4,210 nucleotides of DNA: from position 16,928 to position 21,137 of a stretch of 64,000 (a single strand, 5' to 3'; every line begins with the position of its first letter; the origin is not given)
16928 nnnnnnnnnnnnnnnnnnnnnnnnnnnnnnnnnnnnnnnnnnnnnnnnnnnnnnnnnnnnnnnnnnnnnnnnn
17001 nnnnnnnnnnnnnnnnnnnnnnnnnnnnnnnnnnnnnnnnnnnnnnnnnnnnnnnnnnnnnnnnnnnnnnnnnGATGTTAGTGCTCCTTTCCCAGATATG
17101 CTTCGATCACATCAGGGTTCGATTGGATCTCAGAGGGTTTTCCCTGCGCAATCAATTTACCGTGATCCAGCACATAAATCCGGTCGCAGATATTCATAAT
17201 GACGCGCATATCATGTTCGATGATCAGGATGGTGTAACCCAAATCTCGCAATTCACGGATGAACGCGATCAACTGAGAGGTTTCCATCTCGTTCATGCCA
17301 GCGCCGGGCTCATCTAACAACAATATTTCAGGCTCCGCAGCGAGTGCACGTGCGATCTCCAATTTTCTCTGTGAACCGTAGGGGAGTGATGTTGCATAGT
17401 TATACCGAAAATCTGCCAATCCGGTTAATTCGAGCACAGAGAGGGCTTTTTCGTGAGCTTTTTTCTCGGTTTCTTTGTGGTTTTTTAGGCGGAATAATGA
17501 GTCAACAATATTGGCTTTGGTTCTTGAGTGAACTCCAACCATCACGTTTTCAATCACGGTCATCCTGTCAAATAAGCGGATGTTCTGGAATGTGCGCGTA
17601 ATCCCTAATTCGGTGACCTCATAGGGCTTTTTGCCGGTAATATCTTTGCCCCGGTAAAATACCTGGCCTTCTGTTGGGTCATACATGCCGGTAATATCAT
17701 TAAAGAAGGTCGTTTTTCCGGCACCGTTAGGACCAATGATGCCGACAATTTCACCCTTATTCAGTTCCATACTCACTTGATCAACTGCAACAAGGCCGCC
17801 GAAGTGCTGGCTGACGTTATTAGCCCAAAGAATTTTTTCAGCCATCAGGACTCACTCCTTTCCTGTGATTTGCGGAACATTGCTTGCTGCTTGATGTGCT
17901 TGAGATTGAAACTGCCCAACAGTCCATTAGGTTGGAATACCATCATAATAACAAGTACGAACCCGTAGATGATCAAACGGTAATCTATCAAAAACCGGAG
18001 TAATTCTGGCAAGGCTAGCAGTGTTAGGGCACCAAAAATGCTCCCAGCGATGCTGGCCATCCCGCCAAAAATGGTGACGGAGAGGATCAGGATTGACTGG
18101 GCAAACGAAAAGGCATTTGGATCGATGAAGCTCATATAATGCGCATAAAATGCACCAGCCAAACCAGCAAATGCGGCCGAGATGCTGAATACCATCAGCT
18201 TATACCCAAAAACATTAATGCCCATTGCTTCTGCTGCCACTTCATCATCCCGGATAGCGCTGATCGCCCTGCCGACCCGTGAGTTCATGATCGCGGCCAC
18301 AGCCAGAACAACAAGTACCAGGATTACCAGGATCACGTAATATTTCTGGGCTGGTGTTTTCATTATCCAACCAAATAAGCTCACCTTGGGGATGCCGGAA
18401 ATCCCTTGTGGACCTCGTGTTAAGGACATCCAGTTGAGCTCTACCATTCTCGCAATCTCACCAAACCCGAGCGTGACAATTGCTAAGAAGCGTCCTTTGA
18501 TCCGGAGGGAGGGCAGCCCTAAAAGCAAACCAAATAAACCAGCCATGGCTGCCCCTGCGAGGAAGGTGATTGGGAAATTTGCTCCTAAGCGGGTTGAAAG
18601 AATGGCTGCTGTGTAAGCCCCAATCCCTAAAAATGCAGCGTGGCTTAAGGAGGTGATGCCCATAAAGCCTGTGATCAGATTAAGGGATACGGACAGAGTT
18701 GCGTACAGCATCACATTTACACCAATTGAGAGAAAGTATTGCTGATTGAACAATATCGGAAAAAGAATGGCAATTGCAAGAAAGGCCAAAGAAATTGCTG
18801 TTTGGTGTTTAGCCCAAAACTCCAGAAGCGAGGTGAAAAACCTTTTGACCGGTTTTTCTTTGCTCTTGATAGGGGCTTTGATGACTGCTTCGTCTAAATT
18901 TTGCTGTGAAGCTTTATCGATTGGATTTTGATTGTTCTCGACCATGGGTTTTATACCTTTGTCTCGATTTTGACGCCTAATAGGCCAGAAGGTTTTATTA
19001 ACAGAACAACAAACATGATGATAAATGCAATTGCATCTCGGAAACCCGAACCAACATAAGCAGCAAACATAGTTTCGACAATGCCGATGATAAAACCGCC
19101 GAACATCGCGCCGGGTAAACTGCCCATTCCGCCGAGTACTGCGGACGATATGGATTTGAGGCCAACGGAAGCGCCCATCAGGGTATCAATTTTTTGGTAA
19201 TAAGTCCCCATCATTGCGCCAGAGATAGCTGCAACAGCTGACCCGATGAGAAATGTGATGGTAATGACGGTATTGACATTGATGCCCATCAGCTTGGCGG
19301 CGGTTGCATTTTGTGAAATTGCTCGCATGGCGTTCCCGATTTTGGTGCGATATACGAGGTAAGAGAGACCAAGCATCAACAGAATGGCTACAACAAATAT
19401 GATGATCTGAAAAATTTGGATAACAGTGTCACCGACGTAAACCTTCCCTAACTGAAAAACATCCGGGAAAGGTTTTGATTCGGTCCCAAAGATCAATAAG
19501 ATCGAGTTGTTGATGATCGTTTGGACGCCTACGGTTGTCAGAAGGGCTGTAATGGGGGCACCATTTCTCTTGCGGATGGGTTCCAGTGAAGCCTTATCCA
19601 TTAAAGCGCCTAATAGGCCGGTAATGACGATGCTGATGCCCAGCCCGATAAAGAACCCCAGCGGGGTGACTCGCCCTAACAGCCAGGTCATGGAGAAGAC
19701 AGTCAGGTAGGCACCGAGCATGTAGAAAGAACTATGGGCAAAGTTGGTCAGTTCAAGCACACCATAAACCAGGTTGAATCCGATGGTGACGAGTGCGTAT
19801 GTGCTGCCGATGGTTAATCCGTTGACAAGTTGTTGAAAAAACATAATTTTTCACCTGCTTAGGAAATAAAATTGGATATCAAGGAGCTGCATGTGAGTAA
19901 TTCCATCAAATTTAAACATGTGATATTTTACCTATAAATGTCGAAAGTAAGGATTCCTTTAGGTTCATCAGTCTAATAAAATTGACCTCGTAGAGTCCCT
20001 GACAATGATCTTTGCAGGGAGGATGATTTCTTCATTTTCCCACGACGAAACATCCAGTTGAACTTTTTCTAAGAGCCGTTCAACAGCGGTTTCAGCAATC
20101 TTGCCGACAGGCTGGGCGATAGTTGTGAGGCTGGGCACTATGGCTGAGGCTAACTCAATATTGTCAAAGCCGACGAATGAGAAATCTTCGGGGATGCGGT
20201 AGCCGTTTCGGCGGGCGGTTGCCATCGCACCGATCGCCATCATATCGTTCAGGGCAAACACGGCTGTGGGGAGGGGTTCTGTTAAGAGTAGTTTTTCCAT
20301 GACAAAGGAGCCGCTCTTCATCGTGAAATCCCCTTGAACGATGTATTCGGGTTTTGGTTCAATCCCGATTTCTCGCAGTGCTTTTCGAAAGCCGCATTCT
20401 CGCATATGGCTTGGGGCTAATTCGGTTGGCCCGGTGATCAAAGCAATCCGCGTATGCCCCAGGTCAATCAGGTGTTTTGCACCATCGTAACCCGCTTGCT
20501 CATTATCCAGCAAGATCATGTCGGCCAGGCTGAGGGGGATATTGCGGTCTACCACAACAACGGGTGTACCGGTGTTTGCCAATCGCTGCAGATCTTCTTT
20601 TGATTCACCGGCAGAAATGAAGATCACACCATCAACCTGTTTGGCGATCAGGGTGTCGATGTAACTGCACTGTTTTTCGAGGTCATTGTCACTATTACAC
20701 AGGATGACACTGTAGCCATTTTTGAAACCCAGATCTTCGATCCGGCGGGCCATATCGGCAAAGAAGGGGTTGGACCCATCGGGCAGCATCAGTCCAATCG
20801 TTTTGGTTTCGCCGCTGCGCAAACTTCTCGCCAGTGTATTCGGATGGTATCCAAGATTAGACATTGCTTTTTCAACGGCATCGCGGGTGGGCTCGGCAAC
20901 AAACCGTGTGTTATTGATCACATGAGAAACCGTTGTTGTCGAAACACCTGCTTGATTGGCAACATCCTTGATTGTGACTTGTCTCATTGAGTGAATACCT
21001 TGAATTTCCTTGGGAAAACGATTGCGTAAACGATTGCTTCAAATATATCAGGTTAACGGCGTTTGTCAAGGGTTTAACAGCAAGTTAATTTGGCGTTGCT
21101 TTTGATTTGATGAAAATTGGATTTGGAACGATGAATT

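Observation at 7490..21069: Co-regulated LacI regulon suggesting an undescribed catabolic pathway for an amino acid-sugar conjugate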

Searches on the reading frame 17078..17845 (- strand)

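Call 29: search_protein_families(library=ncbifam, proteins=[window:17078-17845:-], max_evalue=1e-10)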
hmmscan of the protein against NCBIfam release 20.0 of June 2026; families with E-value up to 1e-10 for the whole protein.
window:17078-17845:- (255 aa): 175 families (the best 25 are shown)
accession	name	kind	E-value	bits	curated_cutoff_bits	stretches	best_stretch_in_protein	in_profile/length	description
NF008449.1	PRK11300.1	equivalog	1.9e-88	296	362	1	1-253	1-254/255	high-affinity branched-chain amino acid ABC transporter ATP-binding protein LivG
TIGR03411.1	urea_trans_UrtD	equivalog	1.6e-61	208.1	304.1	1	5-253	2-242/242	urea ABC transporter ATP-binding protein UrtD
TIGR04406.1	LPS_export_lptB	equivalog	3.8e-54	183.5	240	1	6-254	2-236/239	LPS export ABC transporter ATP-binding protein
NF008144.0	PRK10895.1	equivalog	1.4e-44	152.3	381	1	5-254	3-238/241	LPS export ABC transporter ATP-binding protein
TIGR01188.1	drrA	subfamily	5.2e-44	150.7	312.45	1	14-242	2-213/302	daunorubicin resistance ABC transporter, ATP-binding protein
TIGR03265.1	PhnT2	equivalog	2.9e-43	148.4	457.7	1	5-245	4-227/353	putative 2-aminoethylphosphonate ABC transporter ATP-binding protein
TIGR00968.1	3a0106s01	subfamily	3.4e-43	147.9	342.75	1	9-245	4-223/237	sulfate ABC transporter ATP-binding protein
TIGR02315.1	ABC_phnC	equivalog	4.7e-42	144.1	266.1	1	6-242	2-235/243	phosphonate ABC transporter ATP-binding protein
TIGR01186.1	proV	subfamily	3.8e-41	141.4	326.6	1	15-251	3-230/363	betaine/proline/choline family ABC transporter ATP-binding protein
NF041861.1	YtfR_transport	equivalog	1.8e-39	135.5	850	1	6-254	2-237/492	galactofuranose ABC transporter, ATP-binding protein YtfR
TIGR00972.1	3a0107s01c2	equivalog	3.3e-39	134.7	343.2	1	8-245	4-235/248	phosphate ABC transporter ATP-binding protein PstB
NF010069.0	PRK13549.1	equivalog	3.5e-39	134.6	699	1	1-254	1-243/513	xylose ABC transporter ATP-binding protein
TIGR04521.1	ECF_ATPase_2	equivalog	6.8e-39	133.6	330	1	20-249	20-241/279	energy-coupling factor transporter ATPase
TIGR03410.1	urea_trans_UrtE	equivalog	7.4e-39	133.6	285.8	1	8-242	3-221/230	urea ABC transporter ATP-binding subunit UrtE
NF008030.0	PRK10762.1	equivalog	1.1e-38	133.3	745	1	3-253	2-240/501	ribose ABC transporter ATP-binding protein RbsA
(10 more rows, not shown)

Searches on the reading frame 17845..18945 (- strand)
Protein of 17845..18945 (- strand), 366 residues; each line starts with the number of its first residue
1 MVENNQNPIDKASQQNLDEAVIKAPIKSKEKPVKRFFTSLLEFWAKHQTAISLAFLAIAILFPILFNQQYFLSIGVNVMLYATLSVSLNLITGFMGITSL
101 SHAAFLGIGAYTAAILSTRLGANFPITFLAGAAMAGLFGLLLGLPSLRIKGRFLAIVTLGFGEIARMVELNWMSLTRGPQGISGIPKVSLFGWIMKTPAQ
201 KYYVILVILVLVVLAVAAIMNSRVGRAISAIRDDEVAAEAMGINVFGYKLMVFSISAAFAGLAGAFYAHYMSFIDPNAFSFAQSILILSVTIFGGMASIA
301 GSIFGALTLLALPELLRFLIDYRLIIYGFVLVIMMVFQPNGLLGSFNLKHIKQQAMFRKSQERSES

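Call 29: search_protein_families(library=ncbifam, proteins=[window:17845-18945:-], max_evalue=1e-10)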
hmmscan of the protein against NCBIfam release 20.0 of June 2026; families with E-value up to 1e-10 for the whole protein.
window:17845-18945:- (366 aa): 5 families
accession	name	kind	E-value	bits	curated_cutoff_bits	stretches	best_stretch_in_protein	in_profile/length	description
NF008450.0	PRK11301.1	subfamily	1.8e-70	238.5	366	2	202-344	265-407/418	high-affinity branched-chain amino acid ABC transporter permease LivM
TIGR03408.1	urea_trans_UrtC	equivalog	2e-33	116.4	296.2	1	123-344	87-312/313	urea ABC transporter permease subunit UrtC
TIGR03727.1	urea_t_UrtC_arc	equivalog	8.4e-31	107.2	575.55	1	43-354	28-348/369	urea ABC transporter, permease protein UrtC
TIGR03409.1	urea_trans_UrtB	equivalog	1.6e-14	54.3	250.3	1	76-343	10-286/291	urea ABC transporter permease subunit UrtB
TIGR03622.1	urea_t_UrtB_arc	equivalog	4.8e-12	45.7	374.25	1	83-344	16-278/284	urea ABC transporter, permease protein UrtB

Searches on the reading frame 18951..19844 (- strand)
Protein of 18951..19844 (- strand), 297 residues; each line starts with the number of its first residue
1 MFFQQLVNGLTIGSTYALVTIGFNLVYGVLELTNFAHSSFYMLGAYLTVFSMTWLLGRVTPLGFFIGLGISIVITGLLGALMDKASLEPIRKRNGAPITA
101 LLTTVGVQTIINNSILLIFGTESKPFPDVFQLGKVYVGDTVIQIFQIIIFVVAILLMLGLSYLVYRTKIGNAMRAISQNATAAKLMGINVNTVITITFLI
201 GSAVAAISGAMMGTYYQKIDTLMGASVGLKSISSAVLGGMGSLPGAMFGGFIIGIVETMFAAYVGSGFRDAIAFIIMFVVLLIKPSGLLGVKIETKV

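Call 29: search_protein_families(library=ncbifam, proteins=[window:18951-19844:-], max_evalue=1e-10)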
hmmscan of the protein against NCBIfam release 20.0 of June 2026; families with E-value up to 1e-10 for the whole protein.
window:18951-19844:- (297 aa): 3 families
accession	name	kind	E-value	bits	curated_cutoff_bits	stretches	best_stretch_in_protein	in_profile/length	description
NF008011.0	PRK10740.1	equivalog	1e-55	189.5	379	1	2-292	8-303/308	high-affinity branched-chain amino acid ABC transporter permease LivH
TIGR03409.1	urea_trans_UrtB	equivalog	1.7e-43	149.4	250.3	1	4-292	2-289/291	urea ABC transporter permease subunit UrtB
TIGR03622.1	urea_t_UrtB_arc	equivalog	7.9e-24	84.4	374.25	1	17-291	15-279/284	urea ABC transporter, permease protein UrtB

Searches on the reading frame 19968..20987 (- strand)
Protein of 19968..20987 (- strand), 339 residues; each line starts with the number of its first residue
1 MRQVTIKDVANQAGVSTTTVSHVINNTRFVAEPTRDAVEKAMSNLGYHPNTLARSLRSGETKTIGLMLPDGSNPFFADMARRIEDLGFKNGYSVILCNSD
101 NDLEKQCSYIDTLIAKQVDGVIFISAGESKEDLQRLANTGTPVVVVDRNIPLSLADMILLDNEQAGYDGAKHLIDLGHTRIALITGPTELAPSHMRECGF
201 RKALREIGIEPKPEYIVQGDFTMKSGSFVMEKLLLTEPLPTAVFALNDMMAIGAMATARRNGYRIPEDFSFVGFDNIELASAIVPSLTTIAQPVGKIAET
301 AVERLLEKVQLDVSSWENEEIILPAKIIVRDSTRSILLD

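Call 3: search_protein_families(library=pfam, proteins=[window:19968-20987:-])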
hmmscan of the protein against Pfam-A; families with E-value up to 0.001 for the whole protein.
window:19968-20987:- (339 aa): 4 families
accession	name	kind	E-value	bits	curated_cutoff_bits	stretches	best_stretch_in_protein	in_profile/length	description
PF00532.27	Peripla_BP_1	-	5.1e-35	121.7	22.2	1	61-310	1-262/281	Periplasmic binding proteins and sugar binding domain of LacI family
PF13377.12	Peripla_BP_3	-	6.5e-35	121.1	26.5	1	170-333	1-167/167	Periplasmic binding protein-like domain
PF13407.12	Peripla_BP_4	-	4.4e-23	82.6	35.1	1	64-303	1-248/258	Periplasmic binding protein domain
PF00356.27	LacI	-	2e-20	72.7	27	1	5-50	1-46/46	Bacterial regulatory proteins, lacI family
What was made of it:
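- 19968..20987 (-): LacI-family repressor and first gene of the long operon, so probably autoregulated. PF00356 plus Peripla_BP_1/3/4 (call 3).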

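Call 4: search_protein_families(library=ncbifam, proteins=[window:19968-20987:-])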
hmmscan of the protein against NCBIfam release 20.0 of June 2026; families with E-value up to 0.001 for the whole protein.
window:19968-20987:- (339 aa): 23 families
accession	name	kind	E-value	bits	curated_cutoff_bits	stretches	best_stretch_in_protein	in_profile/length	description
NF007979.0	PRK10703.1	equivalog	2e-89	300.1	501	1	4-334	2-332/341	HTH-type transcriptional repressor PurR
NF007743.0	PRK10423.1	equivalog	5.8e-83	278.7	531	1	4-332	2-329/330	ribose operon transcriptional repressor RbsR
NF047341.1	lactose_RbsR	equivalog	4.9e-82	275.9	382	1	2-335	1-330/331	ribose utilization transcriptional repressor RbsR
NF008269.0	PRK11041.1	equivalog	6.3e-82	275.3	436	1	3-335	9-339/342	DNA-binding transcriptional regulator CytR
TIGR01481.1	ccpA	equivalog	1.4e-70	238.4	442.35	1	3-334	2-330/330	catabolite control protein A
NF007706.0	PRK10401.1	equivalog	1.1e-58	199.2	555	1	4-312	2-310/346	HTH-type transcriptional regulator GalS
NF007075.0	PRK09526.1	subfamily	1.3e-58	198.7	340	1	1-334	3-332/358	LacI family DNA-binding transcriptional regulator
NF008002.0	PRK10727.1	equivalog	2.1e-56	191.5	557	1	4-306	2-304/341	HTH-type transcriptional regulator GalR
NF051853.1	TransRegUriRCory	equivalog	8.4e-55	186.1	550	1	5-334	2-325/327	transcriptional regulator UriR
NF052440.1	TransRegGNTRPSEAE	equivalog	7.8e-52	176.4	400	1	3-333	5-333/333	HTH-type transcriptional regulator GntR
TIGR02417.1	fruct_sucro_rep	subfamily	1.9e-51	175.3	389.55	1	5-310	1-308/327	D-fructose-responsive transcription factor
NF007449.0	PRK10014.1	subfamily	1.1e-50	172.6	310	1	2-330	5-341/342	Mal regulon transcriptional regulator MalI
NF008452.0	PRK11303.1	equivalog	2.4e-49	168.3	385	1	5-312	2-311/332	catabolite repressor/activator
NF047913.1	TransRegIdnR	equivalog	3.7e-41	141.5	500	1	3-311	5-311/331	DNA-binding transcriptional regulator IdnR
NF011563.0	PRK14987.1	equivalog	1.8e-31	109.6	433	1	4-310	6-310/331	gluconate operon transcriptional repressor GntR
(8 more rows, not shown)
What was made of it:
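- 19968..20987 (-): The best NCBIfam hits are PurR (300 bits), RbsR and CytR, all below cut-off (call 4).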
